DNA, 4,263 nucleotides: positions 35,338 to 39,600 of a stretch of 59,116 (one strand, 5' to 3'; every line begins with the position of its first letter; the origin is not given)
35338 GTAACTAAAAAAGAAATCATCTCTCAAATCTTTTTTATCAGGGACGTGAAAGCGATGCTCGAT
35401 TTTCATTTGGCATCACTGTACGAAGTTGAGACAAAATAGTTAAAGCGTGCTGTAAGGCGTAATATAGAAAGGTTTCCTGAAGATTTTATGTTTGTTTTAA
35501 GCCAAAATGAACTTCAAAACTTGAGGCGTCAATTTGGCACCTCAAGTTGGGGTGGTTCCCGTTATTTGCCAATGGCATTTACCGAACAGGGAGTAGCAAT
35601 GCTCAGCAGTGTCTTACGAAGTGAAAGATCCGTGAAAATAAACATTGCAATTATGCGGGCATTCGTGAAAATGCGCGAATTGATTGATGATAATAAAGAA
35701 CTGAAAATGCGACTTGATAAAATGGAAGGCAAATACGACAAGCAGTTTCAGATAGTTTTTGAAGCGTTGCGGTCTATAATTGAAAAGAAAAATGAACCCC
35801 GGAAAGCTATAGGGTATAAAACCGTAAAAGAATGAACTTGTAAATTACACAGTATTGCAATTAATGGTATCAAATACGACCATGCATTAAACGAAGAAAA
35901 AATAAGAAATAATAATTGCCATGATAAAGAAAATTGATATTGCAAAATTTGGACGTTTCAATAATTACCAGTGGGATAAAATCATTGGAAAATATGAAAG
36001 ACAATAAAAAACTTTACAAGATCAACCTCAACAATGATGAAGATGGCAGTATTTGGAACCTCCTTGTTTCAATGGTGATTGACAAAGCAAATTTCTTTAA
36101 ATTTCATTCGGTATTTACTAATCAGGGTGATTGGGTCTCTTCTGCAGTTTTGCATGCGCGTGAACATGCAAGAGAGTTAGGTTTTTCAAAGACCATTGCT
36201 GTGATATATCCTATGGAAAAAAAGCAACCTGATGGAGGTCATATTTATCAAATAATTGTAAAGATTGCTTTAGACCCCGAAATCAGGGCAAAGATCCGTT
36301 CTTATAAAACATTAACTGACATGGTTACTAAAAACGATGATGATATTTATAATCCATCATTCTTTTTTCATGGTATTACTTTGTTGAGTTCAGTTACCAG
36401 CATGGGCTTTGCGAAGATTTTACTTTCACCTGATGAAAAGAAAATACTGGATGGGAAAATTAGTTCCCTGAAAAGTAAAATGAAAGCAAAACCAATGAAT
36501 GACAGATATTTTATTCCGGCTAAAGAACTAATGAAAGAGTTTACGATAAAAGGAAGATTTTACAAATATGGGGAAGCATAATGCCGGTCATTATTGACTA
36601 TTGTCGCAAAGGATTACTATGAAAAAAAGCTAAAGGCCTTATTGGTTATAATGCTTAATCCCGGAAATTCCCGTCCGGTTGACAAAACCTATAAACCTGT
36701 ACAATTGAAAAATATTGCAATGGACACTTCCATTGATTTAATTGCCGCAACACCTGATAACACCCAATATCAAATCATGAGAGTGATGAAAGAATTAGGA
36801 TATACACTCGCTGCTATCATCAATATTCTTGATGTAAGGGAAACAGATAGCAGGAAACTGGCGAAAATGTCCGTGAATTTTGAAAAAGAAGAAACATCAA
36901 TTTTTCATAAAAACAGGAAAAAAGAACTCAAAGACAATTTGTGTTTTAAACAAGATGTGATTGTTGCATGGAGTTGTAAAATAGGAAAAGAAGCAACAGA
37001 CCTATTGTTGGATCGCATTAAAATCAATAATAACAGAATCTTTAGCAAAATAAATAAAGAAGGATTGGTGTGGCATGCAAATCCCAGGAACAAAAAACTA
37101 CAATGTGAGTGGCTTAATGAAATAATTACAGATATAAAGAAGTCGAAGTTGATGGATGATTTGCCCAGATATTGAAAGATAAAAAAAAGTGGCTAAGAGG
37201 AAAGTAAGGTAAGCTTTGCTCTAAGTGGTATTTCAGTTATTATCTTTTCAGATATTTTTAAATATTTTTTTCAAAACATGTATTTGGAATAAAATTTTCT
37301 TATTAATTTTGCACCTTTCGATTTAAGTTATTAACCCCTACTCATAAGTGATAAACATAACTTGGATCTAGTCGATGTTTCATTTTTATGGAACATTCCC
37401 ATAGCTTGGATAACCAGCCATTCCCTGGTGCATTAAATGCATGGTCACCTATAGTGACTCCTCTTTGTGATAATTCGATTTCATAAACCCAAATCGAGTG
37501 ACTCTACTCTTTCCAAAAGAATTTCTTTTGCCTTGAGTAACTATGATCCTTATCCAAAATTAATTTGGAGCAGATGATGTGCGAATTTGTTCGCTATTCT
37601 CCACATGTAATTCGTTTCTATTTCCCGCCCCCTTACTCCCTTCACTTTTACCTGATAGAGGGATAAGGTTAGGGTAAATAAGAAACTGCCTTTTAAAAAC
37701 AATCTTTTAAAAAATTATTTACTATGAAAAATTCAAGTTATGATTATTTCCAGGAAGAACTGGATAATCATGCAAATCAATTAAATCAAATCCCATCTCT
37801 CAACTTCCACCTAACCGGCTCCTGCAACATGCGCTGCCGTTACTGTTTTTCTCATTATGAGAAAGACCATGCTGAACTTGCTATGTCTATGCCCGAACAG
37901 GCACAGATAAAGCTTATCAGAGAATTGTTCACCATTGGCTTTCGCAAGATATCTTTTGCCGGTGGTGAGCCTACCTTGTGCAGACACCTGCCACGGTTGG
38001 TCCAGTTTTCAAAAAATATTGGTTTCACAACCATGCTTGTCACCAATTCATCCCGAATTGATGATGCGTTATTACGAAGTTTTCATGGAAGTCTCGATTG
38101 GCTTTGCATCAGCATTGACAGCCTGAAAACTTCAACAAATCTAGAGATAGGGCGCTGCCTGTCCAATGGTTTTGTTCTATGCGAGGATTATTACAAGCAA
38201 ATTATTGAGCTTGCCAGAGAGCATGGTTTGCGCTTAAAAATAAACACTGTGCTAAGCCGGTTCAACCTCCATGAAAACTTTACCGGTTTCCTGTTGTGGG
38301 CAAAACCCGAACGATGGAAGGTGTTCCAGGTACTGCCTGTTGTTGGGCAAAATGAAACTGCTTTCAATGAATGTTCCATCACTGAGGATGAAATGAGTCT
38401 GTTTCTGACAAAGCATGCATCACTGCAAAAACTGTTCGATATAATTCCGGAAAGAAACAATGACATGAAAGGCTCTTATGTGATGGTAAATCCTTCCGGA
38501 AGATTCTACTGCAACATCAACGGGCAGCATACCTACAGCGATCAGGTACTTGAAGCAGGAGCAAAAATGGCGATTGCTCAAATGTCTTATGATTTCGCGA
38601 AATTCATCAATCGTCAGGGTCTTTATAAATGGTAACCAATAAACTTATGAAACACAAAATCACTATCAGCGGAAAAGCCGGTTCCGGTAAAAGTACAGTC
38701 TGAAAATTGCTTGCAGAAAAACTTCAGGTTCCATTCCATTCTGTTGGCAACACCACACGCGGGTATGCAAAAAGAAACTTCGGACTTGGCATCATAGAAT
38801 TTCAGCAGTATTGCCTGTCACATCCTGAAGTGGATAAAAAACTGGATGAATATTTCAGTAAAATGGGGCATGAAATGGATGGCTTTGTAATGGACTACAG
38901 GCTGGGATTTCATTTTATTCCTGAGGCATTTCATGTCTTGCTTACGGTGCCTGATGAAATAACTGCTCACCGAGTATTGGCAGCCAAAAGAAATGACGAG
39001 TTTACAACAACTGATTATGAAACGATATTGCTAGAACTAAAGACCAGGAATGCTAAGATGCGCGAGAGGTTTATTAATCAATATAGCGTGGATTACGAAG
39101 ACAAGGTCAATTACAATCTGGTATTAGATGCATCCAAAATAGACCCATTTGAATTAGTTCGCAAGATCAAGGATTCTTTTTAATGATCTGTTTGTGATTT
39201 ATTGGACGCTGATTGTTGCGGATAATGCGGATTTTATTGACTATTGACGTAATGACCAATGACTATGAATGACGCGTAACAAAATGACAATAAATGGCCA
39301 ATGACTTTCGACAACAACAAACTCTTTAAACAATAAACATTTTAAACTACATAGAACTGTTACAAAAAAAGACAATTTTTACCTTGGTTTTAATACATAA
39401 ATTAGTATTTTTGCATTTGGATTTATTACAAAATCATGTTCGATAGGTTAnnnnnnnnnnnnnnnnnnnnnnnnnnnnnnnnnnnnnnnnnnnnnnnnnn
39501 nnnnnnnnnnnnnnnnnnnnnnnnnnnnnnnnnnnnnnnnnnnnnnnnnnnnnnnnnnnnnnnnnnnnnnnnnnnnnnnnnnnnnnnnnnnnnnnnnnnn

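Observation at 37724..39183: Prokaryotic viperin (pVip) with a downstream nucleotide kinase: a known antiviral architecture in a repeat-punctuated locus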

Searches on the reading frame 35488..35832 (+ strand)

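Call 7: search_protein_families(library=pfam, proteins=[window:35488-35832:+], max_evalue=0.01)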
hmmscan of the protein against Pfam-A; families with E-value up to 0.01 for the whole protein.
window:35488-35832:+ (115 aa): 1 family
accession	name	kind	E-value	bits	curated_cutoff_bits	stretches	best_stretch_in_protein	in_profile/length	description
PF10543.14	ORF6N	-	1.2e-11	45.2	27.8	1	1-42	44-86/86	ORF6N domain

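Call 8: search_protein_families(library=padloc, proteins=[window:35488-35832:+], max_evalue=0.01)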
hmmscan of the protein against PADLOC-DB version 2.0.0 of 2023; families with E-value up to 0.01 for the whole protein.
window:35488-35832:+ (115 aa): 3 families
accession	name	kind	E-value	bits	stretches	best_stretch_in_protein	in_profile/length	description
PDLC04856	PDC-S05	-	1.5e-31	107.5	1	1-111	57-176/177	-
PDLC04869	PDC-S05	-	2.5e-30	103.7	1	1-110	62-176/306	-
PDLC04849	PDC-S05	-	7.5e-17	59.6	1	1-101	55-154/183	-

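Call 9: search_protein_families(library=ncbifam, proteins=[window:35488-35832:+], max_evalue=0.01)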
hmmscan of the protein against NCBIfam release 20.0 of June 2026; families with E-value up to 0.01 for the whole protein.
window:35488-35832:+ (115 aa): 0 families

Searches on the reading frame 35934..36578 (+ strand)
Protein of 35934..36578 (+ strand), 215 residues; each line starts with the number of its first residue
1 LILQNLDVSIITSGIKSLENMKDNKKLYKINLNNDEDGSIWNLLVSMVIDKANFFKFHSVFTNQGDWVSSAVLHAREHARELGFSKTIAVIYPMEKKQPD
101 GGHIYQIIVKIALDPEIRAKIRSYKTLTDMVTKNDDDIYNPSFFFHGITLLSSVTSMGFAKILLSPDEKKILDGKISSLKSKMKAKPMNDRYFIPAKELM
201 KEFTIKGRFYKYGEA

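Call 7: search_protein_families(library=pfam, proteins=[window:35934-36578:+], max_evalue=0.01)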
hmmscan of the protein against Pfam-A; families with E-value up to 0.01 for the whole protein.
window:35934-36578:+ (215 aa): 0 families

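Call 8: search_protein_families(library=padloc, proteins=[window:35934-36578:+], max_evalue=0.01)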
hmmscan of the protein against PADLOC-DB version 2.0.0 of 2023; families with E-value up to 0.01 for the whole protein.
window:35934-36578:+ (215 aa): 1 family
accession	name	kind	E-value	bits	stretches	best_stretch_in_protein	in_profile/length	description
PDLC03930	RmrT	-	0.0074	13.7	0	10-74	15-80/247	-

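Call 9: search_protein_families(library=ncbifam, proteins=[window:35934-36578:+], max_evalue=0.01)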
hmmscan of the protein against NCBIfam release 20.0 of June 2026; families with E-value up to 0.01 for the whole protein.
window:35934-36578:+ (215 aa): 0 families

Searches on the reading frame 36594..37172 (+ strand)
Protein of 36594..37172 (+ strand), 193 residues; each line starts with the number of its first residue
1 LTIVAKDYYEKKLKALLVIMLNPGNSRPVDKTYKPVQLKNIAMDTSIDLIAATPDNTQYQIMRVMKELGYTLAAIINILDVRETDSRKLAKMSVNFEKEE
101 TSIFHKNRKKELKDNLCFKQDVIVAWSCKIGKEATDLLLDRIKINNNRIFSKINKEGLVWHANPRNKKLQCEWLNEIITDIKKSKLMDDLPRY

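Call 7: search_protein_families(library=pfam, proteins=[window:36594-37172:+], max_evalue=0.01)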
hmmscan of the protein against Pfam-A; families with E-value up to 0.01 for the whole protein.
window:36594-37172:+ (193 aa): 1 family
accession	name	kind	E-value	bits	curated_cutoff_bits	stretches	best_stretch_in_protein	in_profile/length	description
PF07799.17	DUF1643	-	8.2e-08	32.8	22.5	1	51-134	27-104/134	Protein of unknown function (DUF1643)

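Call 8: search_protein_families(library=padloc, proteins=[window:36594-37172:+], max_evalue=0.01)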
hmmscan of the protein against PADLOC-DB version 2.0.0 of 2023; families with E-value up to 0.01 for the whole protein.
window:36594-37172:+ (193 aa): 0 families

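Call 9: search_protein_families(library=ncbifam, proteins=[window:36594-37172:+], max_evalue=0.01)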
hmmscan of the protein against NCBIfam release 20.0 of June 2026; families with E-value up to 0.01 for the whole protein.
window:36594-37172:+ (193 aa): 0 families

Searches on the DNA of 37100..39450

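Call 33: search_rna_families(source=window, start=37100, end=39450, threshold=evalue, max_evalue=5)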
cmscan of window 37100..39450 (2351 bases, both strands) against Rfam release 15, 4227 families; matches with E-value up to 5: 3.
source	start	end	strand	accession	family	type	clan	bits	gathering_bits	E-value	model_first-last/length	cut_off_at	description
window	38489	38702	-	RF01848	ACEA_U3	Gene; snRNA; snoRNA; CD-box;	CL00100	23.5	55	0.067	1-209/209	no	ACEA small nucleolar RNA U3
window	37313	37342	-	RF01072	TMV_UPD-PK3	Cis-reg;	-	21.3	34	0.027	1-31/31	no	Pseudoknot of upstream pseudoknot domain (UPD) of the 3'UTR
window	37523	37559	-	RF03156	L31-Firmicutes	Cis-reg; leader;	CL00118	16.8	33.3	2.5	1-32/32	no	L31-Firmicutes ribosomal protein leader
